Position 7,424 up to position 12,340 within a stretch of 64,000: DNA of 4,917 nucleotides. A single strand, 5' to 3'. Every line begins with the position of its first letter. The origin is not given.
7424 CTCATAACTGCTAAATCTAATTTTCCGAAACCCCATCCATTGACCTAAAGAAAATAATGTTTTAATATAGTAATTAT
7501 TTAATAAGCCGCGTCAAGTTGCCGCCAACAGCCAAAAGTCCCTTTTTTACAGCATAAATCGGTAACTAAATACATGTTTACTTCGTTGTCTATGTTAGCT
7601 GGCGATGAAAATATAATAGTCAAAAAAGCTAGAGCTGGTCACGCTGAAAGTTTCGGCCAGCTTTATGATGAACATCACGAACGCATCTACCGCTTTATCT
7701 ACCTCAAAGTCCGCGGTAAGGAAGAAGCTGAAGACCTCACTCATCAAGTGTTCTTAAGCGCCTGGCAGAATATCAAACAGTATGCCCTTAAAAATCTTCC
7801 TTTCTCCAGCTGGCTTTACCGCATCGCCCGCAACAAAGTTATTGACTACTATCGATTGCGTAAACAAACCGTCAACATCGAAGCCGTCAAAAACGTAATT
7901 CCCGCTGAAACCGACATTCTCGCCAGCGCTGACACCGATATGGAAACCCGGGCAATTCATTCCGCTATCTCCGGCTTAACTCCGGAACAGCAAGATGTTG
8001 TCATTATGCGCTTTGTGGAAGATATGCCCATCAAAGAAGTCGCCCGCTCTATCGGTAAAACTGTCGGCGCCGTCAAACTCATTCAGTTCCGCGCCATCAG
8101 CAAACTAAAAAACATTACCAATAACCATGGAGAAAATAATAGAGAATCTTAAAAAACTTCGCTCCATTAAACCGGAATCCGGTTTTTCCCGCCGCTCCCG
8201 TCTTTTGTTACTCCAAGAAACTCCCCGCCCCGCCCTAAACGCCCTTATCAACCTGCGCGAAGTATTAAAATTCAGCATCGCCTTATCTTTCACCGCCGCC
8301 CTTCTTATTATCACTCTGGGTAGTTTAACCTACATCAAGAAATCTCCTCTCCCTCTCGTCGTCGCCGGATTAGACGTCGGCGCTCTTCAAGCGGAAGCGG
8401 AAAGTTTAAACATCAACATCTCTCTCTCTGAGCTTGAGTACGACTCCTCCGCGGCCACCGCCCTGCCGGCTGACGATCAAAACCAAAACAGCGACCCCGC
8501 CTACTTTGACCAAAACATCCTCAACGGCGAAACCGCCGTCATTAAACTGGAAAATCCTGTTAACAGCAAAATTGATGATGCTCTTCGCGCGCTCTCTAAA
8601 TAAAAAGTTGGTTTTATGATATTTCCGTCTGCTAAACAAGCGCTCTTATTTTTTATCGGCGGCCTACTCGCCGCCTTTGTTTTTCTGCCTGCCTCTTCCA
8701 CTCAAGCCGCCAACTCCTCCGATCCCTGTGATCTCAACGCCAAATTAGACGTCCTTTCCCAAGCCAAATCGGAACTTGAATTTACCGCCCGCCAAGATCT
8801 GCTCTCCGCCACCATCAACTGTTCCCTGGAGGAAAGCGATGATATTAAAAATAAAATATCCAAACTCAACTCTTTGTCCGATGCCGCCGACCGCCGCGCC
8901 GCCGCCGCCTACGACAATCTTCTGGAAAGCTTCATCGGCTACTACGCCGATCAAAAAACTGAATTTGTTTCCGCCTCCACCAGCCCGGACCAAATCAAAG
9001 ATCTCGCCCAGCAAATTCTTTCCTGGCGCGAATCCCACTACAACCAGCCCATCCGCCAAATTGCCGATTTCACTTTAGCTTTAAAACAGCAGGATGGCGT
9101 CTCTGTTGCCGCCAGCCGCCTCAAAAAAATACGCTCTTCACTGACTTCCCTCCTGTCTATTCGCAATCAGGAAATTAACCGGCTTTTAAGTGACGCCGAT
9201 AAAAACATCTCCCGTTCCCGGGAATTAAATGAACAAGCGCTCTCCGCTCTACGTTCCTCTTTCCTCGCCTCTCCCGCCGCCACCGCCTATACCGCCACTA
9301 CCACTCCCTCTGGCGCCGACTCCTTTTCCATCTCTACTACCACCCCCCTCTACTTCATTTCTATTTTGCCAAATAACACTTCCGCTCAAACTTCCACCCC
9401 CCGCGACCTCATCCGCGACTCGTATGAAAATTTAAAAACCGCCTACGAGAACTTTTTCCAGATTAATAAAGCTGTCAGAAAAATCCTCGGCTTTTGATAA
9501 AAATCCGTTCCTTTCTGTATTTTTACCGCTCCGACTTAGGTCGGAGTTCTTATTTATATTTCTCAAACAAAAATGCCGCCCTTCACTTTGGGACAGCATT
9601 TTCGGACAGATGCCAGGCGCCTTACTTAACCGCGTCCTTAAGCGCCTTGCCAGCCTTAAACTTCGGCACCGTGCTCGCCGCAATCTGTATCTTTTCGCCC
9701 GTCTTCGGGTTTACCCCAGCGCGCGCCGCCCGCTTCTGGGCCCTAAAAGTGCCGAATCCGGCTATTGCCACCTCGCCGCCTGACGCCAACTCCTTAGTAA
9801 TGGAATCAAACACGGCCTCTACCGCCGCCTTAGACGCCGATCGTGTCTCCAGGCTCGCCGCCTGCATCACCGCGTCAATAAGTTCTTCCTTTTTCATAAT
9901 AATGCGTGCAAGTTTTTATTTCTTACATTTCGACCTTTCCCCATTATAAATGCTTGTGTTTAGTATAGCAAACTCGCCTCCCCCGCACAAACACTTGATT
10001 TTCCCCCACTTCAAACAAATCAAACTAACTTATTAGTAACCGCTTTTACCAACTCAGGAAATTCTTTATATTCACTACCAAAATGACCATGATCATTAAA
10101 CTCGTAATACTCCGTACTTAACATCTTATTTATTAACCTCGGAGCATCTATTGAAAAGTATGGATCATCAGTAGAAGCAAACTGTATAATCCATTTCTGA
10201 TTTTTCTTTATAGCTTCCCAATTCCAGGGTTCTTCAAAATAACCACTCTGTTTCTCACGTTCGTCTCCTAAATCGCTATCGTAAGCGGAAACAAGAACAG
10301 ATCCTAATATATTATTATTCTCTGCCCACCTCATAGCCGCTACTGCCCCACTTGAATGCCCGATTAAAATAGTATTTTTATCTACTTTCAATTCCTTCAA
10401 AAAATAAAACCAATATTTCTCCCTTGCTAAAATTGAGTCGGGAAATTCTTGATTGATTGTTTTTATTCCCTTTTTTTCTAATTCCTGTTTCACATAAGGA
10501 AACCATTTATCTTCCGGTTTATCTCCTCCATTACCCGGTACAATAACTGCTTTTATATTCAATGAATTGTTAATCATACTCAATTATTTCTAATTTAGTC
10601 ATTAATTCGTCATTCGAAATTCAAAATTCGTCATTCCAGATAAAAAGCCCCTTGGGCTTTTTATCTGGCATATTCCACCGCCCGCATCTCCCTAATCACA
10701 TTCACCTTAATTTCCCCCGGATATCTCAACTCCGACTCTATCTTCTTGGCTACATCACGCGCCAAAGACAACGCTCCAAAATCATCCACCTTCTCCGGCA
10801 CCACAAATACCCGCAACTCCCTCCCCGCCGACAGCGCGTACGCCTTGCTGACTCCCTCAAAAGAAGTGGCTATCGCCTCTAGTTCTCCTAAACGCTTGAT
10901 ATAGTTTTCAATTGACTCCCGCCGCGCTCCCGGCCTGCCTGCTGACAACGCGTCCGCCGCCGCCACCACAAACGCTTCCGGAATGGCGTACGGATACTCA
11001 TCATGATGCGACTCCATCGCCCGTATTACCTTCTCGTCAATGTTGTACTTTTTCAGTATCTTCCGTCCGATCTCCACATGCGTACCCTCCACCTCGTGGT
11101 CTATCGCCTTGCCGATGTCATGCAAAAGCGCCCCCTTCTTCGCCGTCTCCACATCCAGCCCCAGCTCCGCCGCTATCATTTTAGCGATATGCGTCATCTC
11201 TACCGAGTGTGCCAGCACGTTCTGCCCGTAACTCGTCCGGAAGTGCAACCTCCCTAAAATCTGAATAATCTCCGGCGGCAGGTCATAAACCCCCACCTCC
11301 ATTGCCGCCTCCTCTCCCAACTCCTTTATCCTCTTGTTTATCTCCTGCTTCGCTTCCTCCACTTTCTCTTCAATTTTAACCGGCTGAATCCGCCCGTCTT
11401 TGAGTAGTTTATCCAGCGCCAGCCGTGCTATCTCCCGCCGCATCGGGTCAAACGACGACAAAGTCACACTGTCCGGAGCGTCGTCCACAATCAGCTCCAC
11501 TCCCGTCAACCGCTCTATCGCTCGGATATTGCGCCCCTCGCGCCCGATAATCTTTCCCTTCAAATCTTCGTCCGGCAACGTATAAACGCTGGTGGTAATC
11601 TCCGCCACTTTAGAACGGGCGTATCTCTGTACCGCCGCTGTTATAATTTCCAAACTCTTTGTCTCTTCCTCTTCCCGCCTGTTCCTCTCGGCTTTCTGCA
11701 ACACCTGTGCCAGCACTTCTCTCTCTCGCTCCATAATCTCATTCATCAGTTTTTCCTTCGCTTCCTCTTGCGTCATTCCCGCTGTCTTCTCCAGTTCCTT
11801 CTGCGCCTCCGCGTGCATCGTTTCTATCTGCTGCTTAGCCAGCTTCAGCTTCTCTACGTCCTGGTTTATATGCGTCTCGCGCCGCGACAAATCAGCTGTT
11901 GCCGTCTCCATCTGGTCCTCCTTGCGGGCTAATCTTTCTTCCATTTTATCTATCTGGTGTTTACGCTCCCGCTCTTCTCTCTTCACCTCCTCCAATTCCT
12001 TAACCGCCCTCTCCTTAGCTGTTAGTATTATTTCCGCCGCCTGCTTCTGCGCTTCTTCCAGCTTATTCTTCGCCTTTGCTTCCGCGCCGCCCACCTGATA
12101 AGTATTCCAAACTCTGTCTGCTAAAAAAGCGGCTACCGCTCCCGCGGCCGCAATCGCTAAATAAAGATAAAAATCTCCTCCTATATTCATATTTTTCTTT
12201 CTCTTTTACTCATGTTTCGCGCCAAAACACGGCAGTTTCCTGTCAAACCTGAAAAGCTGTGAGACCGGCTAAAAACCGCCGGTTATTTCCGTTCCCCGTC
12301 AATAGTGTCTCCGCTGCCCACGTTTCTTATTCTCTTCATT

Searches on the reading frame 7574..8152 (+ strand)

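Call 90: search_protein_families(library=pfam, proteins=[window:7574-8152:+], max_evalue=0.001)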
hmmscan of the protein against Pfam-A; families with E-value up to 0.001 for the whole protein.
window:7574-8152:+ (192 aa): 3 families
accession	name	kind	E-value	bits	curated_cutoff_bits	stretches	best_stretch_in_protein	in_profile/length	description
PF04542.20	Sigma70_r2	-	3.4e-16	59.2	24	1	30-97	1-69/71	Sigma-70 region 2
PF04545.22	Sigma70_r4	-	1.5e-12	47.3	24.1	1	131-179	1-49/50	Sigma-70, region 4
PF08281.18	Sigma70_r4_2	-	2.4e-11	43.5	25.7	1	126-178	2-54/54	Sigma-70, region 4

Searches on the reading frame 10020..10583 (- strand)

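Call 90: search_protein_families(library=pfam, proteins=[window:10020-10583:-], max_evalue=0.001)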
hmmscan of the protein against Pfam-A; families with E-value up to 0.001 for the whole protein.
window:10020-10583:- (187 aa): 4 families
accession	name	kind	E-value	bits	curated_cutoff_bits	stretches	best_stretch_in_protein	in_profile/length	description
PF06821.19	Ser_hydrolase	-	1.6e-11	44.9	22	1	13-180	2-168/172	Serine hydrolase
PF00561.26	Abhydrolase_1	-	1.8e-06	28.3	25.8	1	46-131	49-135/245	alpha/beta hydrolase fold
PF06342.18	DUF1057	-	3.7e-06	26.6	21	1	28-99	51-134/297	Alpha/beta hydrolase of unknown function (DUF1057)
PF12697.13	Abhydrolase_6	-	0.00011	23.3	26.3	1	61-120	57-100/217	Alpha/beta hydrolase family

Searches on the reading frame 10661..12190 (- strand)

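Call 90: search_protein_families(library=pfam, proteins=[window:10661-12190:-], max_evalue=0.001)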
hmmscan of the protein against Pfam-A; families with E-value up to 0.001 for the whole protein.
window:10661-12190:- (509 aa): 4 families
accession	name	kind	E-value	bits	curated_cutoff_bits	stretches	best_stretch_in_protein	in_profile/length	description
PF12072.13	RNase_Y_N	-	4.7e-23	82.1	32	1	11-191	7-198/201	RNase Y N-terminal region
PF01966.28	HD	-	6e-20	72.1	22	1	325-417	1-115/116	HD domain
PF00013.35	KH_1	-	1.8e-07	31.2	21.5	1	208-257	8-62/66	KH domain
PF08668.18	HDOD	-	4.6e-06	26.7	22.9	0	324-363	94-134/196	HDOD domain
